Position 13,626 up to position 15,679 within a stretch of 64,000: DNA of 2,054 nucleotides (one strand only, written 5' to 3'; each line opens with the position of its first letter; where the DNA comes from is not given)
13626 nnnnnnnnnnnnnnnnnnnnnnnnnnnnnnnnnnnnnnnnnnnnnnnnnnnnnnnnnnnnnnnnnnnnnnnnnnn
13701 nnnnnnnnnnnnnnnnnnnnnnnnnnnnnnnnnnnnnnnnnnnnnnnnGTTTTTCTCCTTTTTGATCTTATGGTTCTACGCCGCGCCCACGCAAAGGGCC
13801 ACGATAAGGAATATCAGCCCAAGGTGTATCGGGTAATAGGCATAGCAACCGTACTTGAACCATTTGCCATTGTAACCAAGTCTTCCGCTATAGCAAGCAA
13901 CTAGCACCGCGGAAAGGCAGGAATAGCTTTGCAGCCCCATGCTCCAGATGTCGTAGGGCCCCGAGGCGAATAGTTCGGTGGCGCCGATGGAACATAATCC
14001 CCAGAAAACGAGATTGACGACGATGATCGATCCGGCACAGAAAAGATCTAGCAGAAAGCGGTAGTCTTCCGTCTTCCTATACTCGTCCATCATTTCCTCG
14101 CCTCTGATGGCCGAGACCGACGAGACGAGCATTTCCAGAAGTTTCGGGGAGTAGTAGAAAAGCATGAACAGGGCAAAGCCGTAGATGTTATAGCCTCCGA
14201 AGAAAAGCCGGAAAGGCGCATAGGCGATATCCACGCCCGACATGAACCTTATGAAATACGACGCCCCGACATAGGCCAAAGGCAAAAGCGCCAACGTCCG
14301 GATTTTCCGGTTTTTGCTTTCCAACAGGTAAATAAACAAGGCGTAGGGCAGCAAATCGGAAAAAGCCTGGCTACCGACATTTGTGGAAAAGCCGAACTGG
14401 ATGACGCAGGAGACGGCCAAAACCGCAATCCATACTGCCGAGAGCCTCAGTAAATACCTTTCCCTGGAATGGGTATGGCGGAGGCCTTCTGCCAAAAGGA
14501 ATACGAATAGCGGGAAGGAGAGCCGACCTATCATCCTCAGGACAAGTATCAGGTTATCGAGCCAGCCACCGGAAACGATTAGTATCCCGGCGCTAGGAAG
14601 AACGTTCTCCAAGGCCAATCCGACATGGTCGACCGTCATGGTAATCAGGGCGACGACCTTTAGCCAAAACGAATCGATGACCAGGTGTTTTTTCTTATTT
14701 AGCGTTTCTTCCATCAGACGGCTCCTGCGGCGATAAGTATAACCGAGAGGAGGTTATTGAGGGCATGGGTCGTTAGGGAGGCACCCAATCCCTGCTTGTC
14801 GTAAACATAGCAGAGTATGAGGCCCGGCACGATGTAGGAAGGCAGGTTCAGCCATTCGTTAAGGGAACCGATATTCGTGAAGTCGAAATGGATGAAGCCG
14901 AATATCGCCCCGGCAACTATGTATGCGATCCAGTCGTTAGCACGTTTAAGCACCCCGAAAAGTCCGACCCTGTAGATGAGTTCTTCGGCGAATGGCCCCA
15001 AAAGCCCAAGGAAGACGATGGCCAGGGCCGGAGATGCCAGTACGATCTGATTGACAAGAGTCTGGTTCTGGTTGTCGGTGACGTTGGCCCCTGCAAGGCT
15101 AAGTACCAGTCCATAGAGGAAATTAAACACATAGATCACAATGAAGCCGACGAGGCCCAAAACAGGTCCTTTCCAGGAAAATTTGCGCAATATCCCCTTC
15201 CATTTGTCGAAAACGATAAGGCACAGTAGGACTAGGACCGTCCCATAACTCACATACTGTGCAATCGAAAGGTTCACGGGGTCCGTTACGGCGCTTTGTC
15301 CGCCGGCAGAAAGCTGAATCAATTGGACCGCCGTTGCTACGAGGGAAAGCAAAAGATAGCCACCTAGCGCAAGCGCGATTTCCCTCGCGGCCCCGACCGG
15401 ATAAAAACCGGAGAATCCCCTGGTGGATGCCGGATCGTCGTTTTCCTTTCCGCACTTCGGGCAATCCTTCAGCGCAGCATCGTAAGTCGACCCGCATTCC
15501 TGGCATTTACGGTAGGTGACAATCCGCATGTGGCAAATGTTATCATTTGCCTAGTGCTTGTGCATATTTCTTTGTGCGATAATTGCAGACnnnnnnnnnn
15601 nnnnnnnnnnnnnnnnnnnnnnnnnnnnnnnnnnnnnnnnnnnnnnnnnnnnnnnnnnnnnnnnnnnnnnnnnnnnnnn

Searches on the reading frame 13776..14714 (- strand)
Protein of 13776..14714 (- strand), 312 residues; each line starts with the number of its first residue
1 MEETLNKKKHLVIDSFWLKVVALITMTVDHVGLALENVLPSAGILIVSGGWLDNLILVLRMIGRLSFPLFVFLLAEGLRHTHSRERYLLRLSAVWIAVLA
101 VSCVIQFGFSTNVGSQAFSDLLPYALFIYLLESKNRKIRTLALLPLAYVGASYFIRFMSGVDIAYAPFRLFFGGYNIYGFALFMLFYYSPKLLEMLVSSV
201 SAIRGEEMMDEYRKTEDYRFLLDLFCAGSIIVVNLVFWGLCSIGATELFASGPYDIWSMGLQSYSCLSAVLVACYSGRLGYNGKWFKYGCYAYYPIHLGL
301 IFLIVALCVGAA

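Call 12: search_protein_families(library=pfam, proteins=[window:13776-14714:-], max_evalue=0.001)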
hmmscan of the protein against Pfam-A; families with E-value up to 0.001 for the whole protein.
window:13776-14714:- (312 aa): 1 family
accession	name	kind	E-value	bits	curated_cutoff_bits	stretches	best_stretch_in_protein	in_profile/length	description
PF05857.17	TraX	-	3.4e-19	70.1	25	1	18-304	5-216/217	TraX protein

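Call 104: search_protein_families(library=padloc, proteins=[window:13776-14714:-], max_evalue=0.01)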
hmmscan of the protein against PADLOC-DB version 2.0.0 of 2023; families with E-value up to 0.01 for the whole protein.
window:13776-14714:- (312 aa): 0 families

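Call 105: search_protein_families(library=ncbifam, proteins=[window:13776-14714:-], max_evalue=0.001)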
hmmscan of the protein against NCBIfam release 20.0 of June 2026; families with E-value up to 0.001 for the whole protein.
window:13776-14714:- (312 aa): 0 families

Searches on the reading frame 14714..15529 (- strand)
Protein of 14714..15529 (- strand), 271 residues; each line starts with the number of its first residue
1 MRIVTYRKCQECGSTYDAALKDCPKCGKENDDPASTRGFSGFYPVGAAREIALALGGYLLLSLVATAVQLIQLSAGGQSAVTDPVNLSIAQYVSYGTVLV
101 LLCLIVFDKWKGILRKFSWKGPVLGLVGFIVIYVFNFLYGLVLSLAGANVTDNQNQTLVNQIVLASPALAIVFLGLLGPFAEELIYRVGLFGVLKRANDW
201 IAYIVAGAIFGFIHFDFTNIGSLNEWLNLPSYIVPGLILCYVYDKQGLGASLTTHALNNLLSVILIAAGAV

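Call 12: search_protein_families(library=pfam, proteins=[window:14714-15529:-], max_evalue=0.001)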
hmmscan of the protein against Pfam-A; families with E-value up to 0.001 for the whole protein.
window:14714-15529:- (271 aa): 1 family
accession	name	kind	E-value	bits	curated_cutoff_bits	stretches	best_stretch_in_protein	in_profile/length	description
PF02517.21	Rce1-like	-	3.3e-17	63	22.4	1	166-261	3-93/93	Type II CAAX prenyl endopeptidase Rce1-like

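Call 104: search_protein_families(library=padloc, proteins=[window:14714-15529:-], max_evalue=0.01)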
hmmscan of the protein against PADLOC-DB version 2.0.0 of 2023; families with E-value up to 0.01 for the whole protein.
window:14714-15529:- (271 aa): 0 families

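Call 105: search_protein_families(library=ncbifam, proteins=[window:14714-15529:-], max_evalue=0.001)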
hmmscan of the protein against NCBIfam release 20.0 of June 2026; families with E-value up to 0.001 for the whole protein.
window:14714-15529:- (271 aa): 5 families
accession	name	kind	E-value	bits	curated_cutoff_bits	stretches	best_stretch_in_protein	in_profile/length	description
NF041647.1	ABC_perm_CPBP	equivalog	4.8e-09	35.5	435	1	63-266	427-634/636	ABC transporter permease subunit/CPBP intramembrane protease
NF046050.1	CPBP_fam_MroQ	equivalog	7.3e-09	35.4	270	1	126-264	86-222/243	intramembrane glutamic endopeptidase MroQ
NF052640.1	CPBP_M949_0222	equivalog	3.5e-06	27.1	220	1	201-268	142-209/213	M949_0222 family glutamic-type intramembrane endopeptidase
NF033192.3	CPBP_JDVT_MrtJ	equivalog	4.7e-05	24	75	1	173-262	3-95/98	JDVT-CTERM system glutamic-type intramembrane protease MrtJ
NF040589.1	CPBP_Synerg_MrtS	equivalog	0.00058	20.1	130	1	164-264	69-165/170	Synerg-CTERM system glutamic-type intramembrane protease MrtS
